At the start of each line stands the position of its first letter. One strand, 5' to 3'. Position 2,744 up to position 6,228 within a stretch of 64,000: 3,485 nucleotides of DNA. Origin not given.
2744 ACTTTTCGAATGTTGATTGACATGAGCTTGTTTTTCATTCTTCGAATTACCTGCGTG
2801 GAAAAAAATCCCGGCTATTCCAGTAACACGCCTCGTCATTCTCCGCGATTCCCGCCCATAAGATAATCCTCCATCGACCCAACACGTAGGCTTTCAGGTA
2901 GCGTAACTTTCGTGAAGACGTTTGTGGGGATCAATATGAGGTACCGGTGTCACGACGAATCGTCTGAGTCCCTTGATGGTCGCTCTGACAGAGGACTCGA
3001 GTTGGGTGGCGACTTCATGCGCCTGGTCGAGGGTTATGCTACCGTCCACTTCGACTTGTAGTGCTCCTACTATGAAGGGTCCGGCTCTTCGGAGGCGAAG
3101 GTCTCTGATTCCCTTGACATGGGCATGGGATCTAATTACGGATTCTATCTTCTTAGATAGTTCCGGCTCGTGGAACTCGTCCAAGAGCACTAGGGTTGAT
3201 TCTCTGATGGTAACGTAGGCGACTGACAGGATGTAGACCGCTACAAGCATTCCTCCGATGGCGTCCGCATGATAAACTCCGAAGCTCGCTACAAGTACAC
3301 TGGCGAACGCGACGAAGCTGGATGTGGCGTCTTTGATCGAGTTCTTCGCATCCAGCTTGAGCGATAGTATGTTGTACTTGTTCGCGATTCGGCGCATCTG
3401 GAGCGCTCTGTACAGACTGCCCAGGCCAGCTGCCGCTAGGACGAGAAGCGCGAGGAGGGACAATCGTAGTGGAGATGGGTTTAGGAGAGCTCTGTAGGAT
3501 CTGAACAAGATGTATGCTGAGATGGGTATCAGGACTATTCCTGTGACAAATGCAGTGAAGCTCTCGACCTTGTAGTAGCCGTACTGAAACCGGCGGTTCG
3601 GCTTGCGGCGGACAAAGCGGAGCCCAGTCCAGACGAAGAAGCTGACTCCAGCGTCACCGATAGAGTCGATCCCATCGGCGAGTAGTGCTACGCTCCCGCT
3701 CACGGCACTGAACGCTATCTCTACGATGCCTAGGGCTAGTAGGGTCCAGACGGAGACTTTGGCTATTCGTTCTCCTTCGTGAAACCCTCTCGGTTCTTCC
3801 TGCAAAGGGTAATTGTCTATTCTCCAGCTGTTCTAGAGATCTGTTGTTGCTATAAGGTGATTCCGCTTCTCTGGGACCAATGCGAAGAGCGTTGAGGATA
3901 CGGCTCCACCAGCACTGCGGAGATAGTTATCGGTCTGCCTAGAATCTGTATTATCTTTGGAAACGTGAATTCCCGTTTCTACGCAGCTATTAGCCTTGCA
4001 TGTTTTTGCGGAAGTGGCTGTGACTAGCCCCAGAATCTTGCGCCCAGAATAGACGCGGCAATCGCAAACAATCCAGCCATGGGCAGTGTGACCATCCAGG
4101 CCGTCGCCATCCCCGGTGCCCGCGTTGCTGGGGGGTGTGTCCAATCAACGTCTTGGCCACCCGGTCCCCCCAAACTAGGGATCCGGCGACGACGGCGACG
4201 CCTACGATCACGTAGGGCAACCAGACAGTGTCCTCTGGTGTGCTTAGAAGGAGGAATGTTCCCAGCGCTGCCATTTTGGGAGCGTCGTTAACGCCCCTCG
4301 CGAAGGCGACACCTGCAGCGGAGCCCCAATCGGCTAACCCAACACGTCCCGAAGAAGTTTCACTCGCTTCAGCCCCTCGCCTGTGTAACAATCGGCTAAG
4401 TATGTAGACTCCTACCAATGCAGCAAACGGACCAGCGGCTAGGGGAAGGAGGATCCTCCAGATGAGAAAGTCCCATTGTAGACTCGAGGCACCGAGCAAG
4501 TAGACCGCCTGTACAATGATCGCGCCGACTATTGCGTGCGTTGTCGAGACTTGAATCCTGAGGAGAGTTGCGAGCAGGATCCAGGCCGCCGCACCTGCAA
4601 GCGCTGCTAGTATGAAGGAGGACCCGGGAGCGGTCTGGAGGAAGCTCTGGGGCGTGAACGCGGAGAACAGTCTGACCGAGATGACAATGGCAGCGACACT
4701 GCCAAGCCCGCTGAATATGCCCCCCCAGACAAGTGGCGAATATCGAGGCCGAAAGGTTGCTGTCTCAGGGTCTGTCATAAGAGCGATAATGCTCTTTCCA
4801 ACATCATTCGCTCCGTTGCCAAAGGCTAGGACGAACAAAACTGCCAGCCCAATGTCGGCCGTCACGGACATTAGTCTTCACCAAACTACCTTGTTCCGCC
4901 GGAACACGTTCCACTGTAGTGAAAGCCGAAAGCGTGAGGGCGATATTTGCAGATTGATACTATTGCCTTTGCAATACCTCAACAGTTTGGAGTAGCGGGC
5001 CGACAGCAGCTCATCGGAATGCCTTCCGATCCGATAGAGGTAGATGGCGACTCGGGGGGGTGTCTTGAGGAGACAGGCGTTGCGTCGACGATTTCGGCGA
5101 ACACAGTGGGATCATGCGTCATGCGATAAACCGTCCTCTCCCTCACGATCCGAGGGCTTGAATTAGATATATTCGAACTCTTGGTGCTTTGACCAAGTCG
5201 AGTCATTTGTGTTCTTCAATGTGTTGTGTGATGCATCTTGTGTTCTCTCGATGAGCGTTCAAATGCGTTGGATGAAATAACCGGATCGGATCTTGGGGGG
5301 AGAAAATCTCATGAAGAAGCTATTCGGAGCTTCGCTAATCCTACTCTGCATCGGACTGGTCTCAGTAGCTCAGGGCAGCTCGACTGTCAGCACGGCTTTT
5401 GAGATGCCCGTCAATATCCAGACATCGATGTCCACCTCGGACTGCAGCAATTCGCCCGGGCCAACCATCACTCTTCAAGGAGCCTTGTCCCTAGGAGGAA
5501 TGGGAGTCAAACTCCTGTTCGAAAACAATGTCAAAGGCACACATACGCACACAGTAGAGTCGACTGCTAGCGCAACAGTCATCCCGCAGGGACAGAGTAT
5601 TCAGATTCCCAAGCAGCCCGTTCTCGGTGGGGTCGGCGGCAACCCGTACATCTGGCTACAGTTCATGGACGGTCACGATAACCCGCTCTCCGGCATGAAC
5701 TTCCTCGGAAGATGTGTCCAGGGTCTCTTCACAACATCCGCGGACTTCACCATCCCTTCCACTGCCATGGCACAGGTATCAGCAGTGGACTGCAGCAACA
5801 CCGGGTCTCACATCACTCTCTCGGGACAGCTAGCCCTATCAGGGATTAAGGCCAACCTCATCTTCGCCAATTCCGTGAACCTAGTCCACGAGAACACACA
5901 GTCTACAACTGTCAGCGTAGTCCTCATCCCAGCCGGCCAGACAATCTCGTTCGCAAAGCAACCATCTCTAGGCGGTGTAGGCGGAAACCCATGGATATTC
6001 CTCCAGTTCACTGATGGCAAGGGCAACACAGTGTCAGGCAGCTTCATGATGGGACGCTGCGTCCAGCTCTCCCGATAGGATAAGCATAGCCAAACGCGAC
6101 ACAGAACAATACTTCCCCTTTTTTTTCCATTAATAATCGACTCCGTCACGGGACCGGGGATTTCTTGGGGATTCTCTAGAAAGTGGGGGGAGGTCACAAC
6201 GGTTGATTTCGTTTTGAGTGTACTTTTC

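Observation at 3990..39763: At least 11 frame breaks in 9 genes all have the same polarity (one base missing), so an assembly deletion bias is likely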

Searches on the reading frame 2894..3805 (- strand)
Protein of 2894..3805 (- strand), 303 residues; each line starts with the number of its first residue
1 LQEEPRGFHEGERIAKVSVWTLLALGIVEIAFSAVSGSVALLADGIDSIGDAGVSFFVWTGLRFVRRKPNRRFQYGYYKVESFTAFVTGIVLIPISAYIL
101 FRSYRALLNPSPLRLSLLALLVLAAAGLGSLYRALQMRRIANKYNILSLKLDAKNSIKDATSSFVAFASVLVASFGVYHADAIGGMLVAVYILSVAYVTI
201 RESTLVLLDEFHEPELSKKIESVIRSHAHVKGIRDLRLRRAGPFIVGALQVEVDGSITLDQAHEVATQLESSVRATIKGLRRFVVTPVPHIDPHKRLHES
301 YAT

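Call 11: find_encoding_contigs(protein=window:2894-3805:-, flank=6000, max_places=8)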
Protein window:2894-3805:- (303 aa): 18 contigs read that carry it; 8 places shown.
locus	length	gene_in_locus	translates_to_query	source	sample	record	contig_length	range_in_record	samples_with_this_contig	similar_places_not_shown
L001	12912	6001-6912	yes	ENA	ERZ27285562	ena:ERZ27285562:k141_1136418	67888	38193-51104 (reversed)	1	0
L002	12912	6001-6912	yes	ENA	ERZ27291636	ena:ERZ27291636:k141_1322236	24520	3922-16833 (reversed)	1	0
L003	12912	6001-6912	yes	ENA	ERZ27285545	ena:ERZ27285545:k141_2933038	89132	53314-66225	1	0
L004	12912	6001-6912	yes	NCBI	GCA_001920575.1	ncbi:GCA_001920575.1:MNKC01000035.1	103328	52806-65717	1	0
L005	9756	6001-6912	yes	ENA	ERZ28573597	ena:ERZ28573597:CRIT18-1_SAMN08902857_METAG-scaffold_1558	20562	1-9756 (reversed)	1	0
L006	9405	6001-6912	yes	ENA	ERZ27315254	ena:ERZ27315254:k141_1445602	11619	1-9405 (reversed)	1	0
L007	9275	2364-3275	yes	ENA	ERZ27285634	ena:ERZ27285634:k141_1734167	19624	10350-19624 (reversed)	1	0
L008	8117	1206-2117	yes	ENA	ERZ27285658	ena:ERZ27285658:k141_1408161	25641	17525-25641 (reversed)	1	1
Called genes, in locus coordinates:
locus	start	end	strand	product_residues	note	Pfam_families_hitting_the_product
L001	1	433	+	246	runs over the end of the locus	PF02353:CMAS (weak), PF01209:Ubie_methyltran (weak), PF03848:TehB (weak), PF05175:MTS (weak), PF13489:Methyltransf_23, PF13847:Methyltransf_31, PF08241:Methyltransf_11, PF13649:Methyltransf_25, +1 more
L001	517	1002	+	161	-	-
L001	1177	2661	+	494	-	PF13086:AAA_11 (weak), PF06745:ATPase, PF07088:GvpD_P-loop, PF20440:GvpD_bR2 (faint)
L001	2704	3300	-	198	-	-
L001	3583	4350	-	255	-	-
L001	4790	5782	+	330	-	PF01384:PHO4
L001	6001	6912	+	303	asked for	PF01545:Cation_efflux, PF16916:ZT_dimer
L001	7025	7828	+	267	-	PF00797:Acetyltransf_2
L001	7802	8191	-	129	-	-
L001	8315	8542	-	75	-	-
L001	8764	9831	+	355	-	PF00248:Aldo_ket_red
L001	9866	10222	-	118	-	PF04075:F420H2_quin_red, PF10012:DUF2255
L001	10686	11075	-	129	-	PF01243:PNPOx_N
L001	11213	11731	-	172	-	PF01209:Ubie_methyltran, PF08241:Methyltransf_11 (weak)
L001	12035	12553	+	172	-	-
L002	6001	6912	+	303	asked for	PF01545:Cation_efflux, PF16916:ZT_dimer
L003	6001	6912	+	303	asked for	PF01545:Cation_efflux, PF16916:ZT_dimer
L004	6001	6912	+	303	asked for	PF01545:Cation_efflux, PF16916:ZT_dimer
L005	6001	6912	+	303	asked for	PF01545:Cation_efflux, PF16916:ZT_dimer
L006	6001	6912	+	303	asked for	PF01545:Cation_efflux, PF16916:ZT_dimer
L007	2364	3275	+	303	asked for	PF01545:Cation_efflux, PF16916:ZT_dimer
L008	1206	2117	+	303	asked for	PF01545:Cation_efflux, PF16916:ZT_dimer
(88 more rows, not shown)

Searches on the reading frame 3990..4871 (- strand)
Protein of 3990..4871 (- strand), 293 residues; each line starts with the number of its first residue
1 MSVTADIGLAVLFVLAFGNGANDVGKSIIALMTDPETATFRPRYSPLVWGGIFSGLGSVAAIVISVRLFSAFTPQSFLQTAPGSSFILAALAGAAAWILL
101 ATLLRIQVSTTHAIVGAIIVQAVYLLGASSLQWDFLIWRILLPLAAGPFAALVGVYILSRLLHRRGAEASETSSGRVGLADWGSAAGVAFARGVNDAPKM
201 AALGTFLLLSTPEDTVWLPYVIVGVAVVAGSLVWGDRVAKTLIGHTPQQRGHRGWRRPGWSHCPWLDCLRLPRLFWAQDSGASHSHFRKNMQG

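Call 7: search_protein_families(library=pfam, proteins=[window:3990-4871:-], max_evalue=0.01)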
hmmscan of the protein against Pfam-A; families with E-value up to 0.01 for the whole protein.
window:3990-4871:- (293 aa): 1 family
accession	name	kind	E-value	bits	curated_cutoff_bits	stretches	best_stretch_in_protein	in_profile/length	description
PF01384.25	PHO4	-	2.6e-20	73.1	33.7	2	19-165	1-143/350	Phosphate transporter family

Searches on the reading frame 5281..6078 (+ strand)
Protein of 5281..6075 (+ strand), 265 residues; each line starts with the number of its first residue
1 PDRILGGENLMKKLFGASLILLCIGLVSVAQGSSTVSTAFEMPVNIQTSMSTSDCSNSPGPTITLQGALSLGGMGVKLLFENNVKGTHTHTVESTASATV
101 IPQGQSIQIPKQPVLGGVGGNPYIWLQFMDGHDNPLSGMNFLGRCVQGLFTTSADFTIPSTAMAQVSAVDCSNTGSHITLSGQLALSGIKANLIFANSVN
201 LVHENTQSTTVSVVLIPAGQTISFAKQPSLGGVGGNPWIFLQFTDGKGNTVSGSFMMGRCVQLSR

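Call 7: search_protein_families(library=pfam, proteins=[window:5293-6078:+], max_evalue=0.01)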
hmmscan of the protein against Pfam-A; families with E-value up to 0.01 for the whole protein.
window:5293-6078:+ (261 aa): 0 families

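Call 28: search_protein_families(library=pfam, proteins=[window:5281-6075:+], max_evalue=1)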
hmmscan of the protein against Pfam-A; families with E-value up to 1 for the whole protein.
window:5281-6075:+ (265 aa): 1 family
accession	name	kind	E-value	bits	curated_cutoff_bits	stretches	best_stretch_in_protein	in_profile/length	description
PF07114.16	TMEM126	-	0.039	13.7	25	1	174-219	23-67/181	Transmembrane protein 126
